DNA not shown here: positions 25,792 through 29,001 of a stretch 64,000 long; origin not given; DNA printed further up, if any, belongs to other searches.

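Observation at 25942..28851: Solitary 969-aa N6-adenine methyltransferase fusion with a nuclease-like N-terminus and a roughly 470-aa uncharacterised C-terminal half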

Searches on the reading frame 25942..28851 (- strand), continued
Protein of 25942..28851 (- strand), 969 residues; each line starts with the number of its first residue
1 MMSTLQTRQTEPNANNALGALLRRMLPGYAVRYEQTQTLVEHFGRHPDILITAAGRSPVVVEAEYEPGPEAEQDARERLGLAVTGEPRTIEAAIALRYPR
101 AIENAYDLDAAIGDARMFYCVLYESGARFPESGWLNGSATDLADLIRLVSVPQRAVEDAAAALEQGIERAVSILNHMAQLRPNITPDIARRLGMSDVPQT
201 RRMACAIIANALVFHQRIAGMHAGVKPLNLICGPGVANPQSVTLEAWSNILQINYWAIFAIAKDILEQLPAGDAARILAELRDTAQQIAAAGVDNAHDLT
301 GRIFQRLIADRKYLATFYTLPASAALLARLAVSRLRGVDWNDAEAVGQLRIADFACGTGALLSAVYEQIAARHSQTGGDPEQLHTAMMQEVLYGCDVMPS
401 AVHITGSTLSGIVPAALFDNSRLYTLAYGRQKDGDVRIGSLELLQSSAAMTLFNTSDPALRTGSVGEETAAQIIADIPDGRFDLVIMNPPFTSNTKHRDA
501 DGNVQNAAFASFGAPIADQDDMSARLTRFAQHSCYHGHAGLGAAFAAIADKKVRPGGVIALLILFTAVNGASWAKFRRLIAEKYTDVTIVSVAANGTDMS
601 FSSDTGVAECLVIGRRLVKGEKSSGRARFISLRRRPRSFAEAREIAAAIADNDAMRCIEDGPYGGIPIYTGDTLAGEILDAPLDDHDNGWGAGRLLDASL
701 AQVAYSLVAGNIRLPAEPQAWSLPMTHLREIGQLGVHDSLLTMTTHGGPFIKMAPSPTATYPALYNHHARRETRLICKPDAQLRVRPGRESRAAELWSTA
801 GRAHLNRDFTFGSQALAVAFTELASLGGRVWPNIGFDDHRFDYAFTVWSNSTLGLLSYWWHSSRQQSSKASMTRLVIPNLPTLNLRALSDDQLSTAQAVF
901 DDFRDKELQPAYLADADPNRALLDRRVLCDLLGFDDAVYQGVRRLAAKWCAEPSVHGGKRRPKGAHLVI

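Call 28: find_homologous_proteins(query=A2)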
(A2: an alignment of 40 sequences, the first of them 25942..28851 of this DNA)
Query A2 (40 sequences) (969 aa, profile of the alignment): 4633 proteins with E <= 0.001 among 8000 candidates; the best 120 are listed.
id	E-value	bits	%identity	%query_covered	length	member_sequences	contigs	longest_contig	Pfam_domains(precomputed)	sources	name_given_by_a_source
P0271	0.0e+0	1257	42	98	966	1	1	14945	-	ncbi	-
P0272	0.0e+0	1254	40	98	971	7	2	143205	-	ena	-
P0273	0.0e+0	1248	42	98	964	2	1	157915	-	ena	-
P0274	0.0e+0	1248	41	98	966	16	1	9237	-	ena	-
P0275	0.0e+0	1248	41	95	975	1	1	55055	-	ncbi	-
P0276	0.0e+0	1248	41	99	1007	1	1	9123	-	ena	-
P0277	0.0e+0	1247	42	98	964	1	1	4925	-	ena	-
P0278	0.0e+0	1245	41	98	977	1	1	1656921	-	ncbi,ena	-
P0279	0.0e+0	1244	62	99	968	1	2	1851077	PF07669.18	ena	-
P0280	0.0e+0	1244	39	98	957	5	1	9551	-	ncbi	-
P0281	0.0e+0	1243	42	98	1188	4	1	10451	PF22397.4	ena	-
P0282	0.0e+0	1243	41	98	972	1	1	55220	-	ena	-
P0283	0.0e+0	1243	42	98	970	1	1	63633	-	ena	-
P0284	0.0e+0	1242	41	98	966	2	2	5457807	-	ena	-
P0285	0.0e+0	1242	40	99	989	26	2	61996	-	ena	-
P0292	0.0e+0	1241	39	98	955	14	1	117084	PF07669.18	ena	-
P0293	0.0e+0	1240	60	99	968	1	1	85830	PF07669.18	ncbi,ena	-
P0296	0.0e+0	1240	41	99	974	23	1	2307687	PF07669.18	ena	-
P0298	0.0e+0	1239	61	99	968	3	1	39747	PF05175.21,PF07669.18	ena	-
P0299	0.0e+0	1239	37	99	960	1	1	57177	PF07669.18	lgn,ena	-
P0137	0.0e+0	1239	39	98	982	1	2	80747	-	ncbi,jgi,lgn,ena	-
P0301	0.0e+0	1239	40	98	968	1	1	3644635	-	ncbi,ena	-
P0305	0.0e+0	1238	60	99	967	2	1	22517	PF07669.18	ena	-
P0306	0.0e+0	1238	63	99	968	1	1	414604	PF07669.18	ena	-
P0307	0.0e+0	1238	62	99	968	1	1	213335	PF07669.18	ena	-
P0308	0.0e+0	1237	61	99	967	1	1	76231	PF07669.18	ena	-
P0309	0.0e+0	1236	39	94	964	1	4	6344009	-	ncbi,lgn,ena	-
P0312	0.0e+0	1236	64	99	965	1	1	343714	PF07669.18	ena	-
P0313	0.0e+0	1236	61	99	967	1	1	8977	PF07669.18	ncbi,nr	ncbi:MAG: hypothetical protein OXC95_00325 [Dehalococcoidia bacterium]|nr:hypothetical protein [Deha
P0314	0.0e+0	1236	41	98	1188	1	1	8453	PF07669.18,PF22397.4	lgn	-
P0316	0.0e+0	1236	39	98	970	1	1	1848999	-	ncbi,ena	-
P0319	0.0e+0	1235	40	99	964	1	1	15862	PF02384.23,PF07669.18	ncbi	-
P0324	0.0e+0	1235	61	99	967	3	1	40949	PF07669.18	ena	-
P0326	0.0e+0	1235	64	99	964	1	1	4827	PF07669.18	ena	-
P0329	0.0e+0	1234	60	99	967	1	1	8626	PF07669.18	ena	-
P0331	0.0e+0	1234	64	99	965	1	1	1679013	PF07669.18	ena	-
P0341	0.0e+0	1233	40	99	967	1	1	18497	PF07669.18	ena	-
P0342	0.0e+0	1233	40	98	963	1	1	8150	PF07669.18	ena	-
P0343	0.0e+0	1232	60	99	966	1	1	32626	PF07669.18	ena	-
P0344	0.0e+0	1232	60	99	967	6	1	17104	PF07669.18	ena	-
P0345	0.0e+0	1232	64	99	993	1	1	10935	PF07669.18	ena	-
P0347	0.0e+0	1232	60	99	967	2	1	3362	PF07669.18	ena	-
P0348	0.0e+0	1232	61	99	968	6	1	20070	PF07669.18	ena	-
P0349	0.0e+0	1232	38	99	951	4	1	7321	PF07669.18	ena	-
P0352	0.0e+0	1232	64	99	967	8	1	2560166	PF07669.18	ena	-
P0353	0.0e+0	1232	62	99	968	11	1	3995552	PF07669.18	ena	-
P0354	0.0e+0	1232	39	98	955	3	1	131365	PF07669.18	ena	-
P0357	0.0e+0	1231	40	98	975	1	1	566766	PF07669.18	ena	-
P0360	0.0e+0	1231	41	99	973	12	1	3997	PF07669.18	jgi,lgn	-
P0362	0.0e+0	1231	61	99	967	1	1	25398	PF07669.18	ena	-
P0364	0.0e+0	1230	64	99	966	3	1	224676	PF07669.18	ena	-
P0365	0.0e+0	1230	40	98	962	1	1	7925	PF07669.18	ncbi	-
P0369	0.0e+0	1230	62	99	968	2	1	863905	PF07669.18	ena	-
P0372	0.0e+0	1230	61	99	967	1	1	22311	PF07669.18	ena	-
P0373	0.0e+0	1230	60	99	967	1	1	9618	PF07669.18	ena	-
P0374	0.0e+0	1230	61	99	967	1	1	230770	PF07669.18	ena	-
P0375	0.0e+0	1229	38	98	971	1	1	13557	PF07669.18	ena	-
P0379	0.0e+0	1229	60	99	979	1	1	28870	PF07669.18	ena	-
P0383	0.0e+0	1229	40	94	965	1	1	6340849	-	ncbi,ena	-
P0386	0.0e+0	1228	65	99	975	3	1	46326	PF07669.18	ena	-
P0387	0.0e+0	1228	40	99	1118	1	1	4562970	-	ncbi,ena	-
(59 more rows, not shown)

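Call 29: list_cluster_members(proteins=[P0271, P0275, P0278, P0309, P0383, P0387, P0301, P0316, P0137, P0319])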
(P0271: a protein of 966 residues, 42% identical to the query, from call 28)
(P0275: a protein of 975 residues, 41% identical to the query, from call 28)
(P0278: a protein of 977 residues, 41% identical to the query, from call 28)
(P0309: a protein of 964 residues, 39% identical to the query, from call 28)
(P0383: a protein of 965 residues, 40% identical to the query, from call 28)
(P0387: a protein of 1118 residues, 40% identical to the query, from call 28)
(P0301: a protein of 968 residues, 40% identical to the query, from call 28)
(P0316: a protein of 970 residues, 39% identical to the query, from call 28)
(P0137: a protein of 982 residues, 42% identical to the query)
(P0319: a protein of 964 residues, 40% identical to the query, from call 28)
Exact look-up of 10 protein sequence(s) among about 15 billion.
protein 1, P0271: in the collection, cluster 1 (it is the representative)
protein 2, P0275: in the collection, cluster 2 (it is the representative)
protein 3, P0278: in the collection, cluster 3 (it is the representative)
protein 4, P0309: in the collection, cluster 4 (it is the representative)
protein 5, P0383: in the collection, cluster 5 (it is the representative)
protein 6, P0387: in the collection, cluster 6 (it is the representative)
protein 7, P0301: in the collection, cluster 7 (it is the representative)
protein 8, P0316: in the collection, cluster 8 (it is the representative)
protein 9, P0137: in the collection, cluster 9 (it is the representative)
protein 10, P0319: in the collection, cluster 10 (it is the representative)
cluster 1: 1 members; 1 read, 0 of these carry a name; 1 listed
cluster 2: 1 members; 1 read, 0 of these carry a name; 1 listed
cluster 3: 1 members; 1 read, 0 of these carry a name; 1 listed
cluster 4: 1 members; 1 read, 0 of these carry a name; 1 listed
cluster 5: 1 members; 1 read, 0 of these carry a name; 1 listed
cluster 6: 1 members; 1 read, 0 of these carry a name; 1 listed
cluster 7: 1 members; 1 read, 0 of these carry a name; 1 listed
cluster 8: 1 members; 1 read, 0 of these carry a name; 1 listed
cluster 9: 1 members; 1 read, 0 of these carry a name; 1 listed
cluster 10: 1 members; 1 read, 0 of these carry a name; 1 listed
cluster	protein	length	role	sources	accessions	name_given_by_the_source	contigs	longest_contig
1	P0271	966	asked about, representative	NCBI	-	-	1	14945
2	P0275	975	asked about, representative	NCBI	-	-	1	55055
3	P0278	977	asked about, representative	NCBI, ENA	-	-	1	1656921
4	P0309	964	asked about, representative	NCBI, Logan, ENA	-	-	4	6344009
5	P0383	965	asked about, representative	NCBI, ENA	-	-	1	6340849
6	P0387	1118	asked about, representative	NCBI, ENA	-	-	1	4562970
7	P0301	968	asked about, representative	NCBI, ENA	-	-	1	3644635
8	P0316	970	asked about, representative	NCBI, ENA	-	-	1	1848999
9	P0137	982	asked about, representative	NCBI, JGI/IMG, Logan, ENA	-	-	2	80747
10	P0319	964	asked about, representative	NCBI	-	-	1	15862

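Call 32: find_encoding_contigs(protein=P0309, flank=8000, max_places=2)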
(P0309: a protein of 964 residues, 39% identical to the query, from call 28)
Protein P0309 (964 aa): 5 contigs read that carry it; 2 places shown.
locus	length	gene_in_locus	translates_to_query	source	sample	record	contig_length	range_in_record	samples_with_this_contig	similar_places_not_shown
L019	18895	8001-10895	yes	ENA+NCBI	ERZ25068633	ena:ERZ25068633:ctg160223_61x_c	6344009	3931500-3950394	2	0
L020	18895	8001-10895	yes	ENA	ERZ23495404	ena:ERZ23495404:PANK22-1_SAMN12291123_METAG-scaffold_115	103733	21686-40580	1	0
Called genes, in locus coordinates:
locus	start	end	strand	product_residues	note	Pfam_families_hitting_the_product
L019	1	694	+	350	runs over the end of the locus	PF01555:N6_N4_Mtase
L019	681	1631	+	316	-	-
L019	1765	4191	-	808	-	PF12704:MacB_PCD, PF02687:FtsX, PF12704:MacB_PCD, PF02687:FtsX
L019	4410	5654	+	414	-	PF09861:Lar_N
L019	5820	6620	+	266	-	PF05721:PhyH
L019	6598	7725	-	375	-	-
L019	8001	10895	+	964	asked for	-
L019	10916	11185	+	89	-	-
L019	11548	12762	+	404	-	PF02463:SMC_N (faint), PF13175:AAA_15 (weak), PF13476:AAA_23, PF13555:AAA_29 (weak), PF13304:AAA_21, PF13175:AAA_15 (weak)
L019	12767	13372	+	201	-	PF11536:DUF3226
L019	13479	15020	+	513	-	PF00474:SSF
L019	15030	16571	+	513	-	PF22848:ASD1_dom (faint)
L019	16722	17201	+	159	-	PF13420:Acetyltransf_4 (weak), PF13527:Acetyltransf_9 (weak), PF00583:Acetyltransf_1, PF13673:Acetyltransf_10, PF13508:Acetyltransf_7, PF14542:Acetyltransf_CG (weak)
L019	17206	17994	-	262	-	PF05721:PhyH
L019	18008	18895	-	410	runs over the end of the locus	PF13229:Beta_helix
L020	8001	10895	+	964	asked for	-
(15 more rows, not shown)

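Call 33: find_encoding_contigs(protein=P0387, flank=8000, max_places=2)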
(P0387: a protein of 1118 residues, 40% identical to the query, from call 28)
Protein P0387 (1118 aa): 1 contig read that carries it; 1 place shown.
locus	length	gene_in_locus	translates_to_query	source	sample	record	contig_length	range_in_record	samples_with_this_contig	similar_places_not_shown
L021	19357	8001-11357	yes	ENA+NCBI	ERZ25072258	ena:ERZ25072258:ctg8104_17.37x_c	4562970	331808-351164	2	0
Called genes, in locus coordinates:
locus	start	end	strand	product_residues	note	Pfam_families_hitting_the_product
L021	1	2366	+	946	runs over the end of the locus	-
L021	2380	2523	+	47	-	-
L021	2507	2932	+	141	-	PF13470:PIN_3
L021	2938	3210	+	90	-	-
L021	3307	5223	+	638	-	PF13860:FlgD_ig (weak)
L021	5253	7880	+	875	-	PF00754:F5_F8_type_C (faint), PF22633:F5_F8_type_C_2 (faint), PF13585:CHU_C (faint), PF13860:FlgD_ig (weak)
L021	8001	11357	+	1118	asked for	-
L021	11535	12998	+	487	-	PF00884:Sulfatase, PF01663:Phosphodiest (weak), PF16347:SGSH_C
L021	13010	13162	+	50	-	-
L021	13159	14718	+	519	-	PF09820:AAA-ATPase_like, PF08011:PDDEXK_9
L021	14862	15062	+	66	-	-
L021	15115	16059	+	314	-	-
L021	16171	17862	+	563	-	PF01547:SBP_bac_1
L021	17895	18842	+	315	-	PF05721:PhyH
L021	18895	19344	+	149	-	PF00293:NUDIX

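Call 41: search_dna_similar(query=window:25942-28851:-, collection=plasmids, mode=protein, max_rows=15)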
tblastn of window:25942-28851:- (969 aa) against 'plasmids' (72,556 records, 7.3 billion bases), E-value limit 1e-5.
Records with a match: 8; places in all: 8; records where one place covers at least 80% of the query: 3.
Best place of each record, by identity: <60% 8.
By first word of the organism name: Dinoroseobacter 3; Nitrosospira 1; Aminobacter 1; Sulfuricystis 1; Halorussus 1; Methanothermobacter 1.
By predicted mobility (MOB-suite, as given by PLSDB): non-mobilizable 6; mobilizable 2.
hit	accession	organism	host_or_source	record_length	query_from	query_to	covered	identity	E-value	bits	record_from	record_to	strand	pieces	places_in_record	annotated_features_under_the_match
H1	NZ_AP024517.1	Nitrosospira sp. NRS527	Oryza sativa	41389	10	955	98%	36.1%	1e-164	542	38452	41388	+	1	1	none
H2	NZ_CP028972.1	Aminobacter sp. MSH1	Soil,Dichlobenil-treated soil sampled ...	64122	6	948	97%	27.7%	4e-63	242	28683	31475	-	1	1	N-6 DNA methylase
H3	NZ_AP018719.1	Sulfuricystis multivorans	-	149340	37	924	92%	29.2%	1e-68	258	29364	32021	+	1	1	hypothetical protein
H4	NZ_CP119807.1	Halorussus lipolyticus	cell culture,coastal saline-alkali land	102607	125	631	52%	24.9%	1e-12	80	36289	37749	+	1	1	N-6 DNA methylase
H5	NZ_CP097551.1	Dinoroseobacter shibae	Alexandrium ostenfeldii,pure culture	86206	418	934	30%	38.8%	4e-30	196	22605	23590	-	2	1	hypothetical protein (x2)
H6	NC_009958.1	Dinoroseobacter shibae DFL 12 = DSM 16493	-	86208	418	934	30%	38.8%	4e-30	196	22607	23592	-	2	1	hypothetical protein (x2)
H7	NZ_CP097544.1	Dinoroseobacter shibae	Prorocentrum lima,pure culture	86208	418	934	30%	38.8%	4e-30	196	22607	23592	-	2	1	hypothetical protein (x2)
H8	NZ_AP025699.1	Methanothermobacter tenebrarum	-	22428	199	632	45%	26.3%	1e-16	94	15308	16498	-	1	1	N-6 DNA methylase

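Call 42: get_annotated_region(hit=H2, flank=7000)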
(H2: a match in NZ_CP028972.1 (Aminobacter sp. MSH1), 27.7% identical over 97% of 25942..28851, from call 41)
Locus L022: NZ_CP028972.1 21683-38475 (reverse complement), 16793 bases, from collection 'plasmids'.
description: Aminobacter sp. MSH1 plasmid pUSP4, complete sequence
organism: Aminobacter sp. MSH1 (NCBI taxid 374606)
taxonomy: Bacteria; Pseudomonadota; Alphaproteobacteria; Hyphomicrobiales; Phyllobacteriaceae; Aminobacter; Aminobacter sp. MSH1
host: -; source: Soil,Dichlobenil-treated soil sampled from the courtyard of a former plant nursery located above a ...; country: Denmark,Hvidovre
typing (MOB-suite, as given by PLSDB): mobilizable; relaxase MOBP
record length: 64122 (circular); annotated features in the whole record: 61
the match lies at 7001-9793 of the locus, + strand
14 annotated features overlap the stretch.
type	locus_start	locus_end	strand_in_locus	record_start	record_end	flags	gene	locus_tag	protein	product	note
CDS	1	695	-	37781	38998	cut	-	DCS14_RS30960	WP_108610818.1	MFS transporter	GO:0055085 - transmembrane transport [Evidence IEA]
CDS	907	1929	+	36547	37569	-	-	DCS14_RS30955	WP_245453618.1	L-histidine N(alpha)-methyltransferase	-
CDS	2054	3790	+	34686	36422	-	-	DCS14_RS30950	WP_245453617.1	hybrid sensor histidine kinase/response regulator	-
CDS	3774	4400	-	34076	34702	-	-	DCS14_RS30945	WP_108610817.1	response regulator transcription factor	GO:0000160 - phosphorelay signal transduction system [Evidence IEA]; GO:0006355 - regulation of DNA-templated ...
CDS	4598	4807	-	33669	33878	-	-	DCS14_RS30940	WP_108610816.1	hypothetical protein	-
CDS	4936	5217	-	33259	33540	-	-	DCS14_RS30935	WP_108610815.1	hypothetical protein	-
CDS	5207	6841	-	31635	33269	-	-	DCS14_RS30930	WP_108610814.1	DUF5710 domain-containing protein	-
CDS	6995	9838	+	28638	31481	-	-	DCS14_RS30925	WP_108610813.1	N-6 DNA methylase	GO:0006306 - DNA methylation [Evidence IEA]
CDS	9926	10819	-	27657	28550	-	-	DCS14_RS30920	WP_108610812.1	zincin-like metallopeptidase domain-containing protein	-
CDS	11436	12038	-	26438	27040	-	-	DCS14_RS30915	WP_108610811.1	methyltransferase type 11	-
CDS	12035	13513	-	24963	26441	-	-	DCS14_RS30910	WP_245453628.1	DUF3560 domain-containing protein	-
CDS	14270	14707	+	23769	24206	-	-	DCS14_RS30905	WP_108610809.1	hypothetical protein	-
CDS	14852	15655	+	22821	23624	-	-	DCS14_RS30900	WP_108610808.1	lytic transglycosylase domain-containing protein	-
CDS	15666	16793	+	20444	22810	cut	-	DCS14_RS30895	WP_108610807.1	DNA topoisomerase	GO:0006265 - DNA topological change [Evidence IEA]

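Call 43: get_annotated_region(hit=H3, flank=7000)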
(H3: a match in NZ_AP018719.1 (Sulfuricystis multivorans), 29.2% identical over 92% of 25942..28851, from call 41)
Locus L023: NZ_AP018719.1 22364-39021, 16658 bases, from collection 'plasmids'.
description: Sulfuricystis multivorans strain J5B plasmid pSTJ1, complete sequence
organism: Sulfuricystis multivorans (NCBI taxid 2211108)
taxonomy: Bacteria; Pseudomonadota; Betaproteobacteria; Nitrosomonadales; Sterolibacteriaceae; Sulfuricystis; Sulfuricystis multivorans
host: -; source: -; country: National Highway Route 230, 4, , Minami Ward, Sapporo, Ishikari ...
typing (MOB-suite, as given by PLSDB): mobilizable; relaxase MOBH
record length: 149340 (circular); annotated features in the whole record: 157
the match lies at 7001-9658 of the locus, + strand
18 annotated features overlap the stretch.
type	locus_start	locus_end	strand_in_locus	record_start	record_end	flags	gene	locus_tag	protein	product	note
CDS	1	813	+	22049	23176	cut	dnaN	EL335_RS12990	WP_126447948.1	DNA polymerase III subunit beta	GO:0006260 - DNA replication [Evidence IEA]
CDS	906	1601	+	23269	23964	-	-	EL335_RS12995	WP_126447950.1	PRTRC system protein E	-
CDS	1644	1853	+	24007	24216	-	-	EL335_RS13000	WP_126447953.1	PRTRC system protein C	-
CDS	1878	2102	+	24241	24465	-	-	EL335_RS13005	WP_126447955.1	hypothetical protein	-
CDS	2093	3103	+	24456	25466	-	-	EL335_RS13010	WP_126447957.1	hypothetical protein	-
CDS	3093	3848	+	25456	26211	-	-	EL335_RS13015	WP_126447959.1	PRTRC system protein B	-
CDS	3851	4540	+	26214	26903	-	-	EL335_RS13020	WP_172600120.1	PRTRC system protein A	-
CDS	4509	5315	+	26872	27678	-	-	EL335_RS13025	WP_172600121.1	PRTRC system ThiF family protein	-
CDS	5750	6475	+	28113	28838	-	-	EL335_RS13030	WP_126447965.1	N-6 DNA methylase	-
CDS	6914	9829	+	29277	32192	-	-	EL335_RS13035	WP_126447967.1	hypothetical protein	-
CDS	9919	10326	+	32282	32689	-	-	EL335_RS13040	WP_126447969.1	hypothetical protein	-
CDS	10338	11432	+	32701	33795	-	-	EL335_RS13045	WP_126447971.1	hypothetical protein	-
CDS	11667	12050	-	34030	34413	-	-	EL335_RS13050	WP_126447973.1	hypothetical protein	-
CDS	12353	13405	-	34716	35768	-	-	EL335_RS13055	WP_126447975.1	exodeoxyribonuclease VII large subunit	-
CDS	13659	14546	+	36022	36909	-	-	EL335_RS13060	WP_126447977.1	PD-(D/E)XK nuclease-like domain-containing protein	-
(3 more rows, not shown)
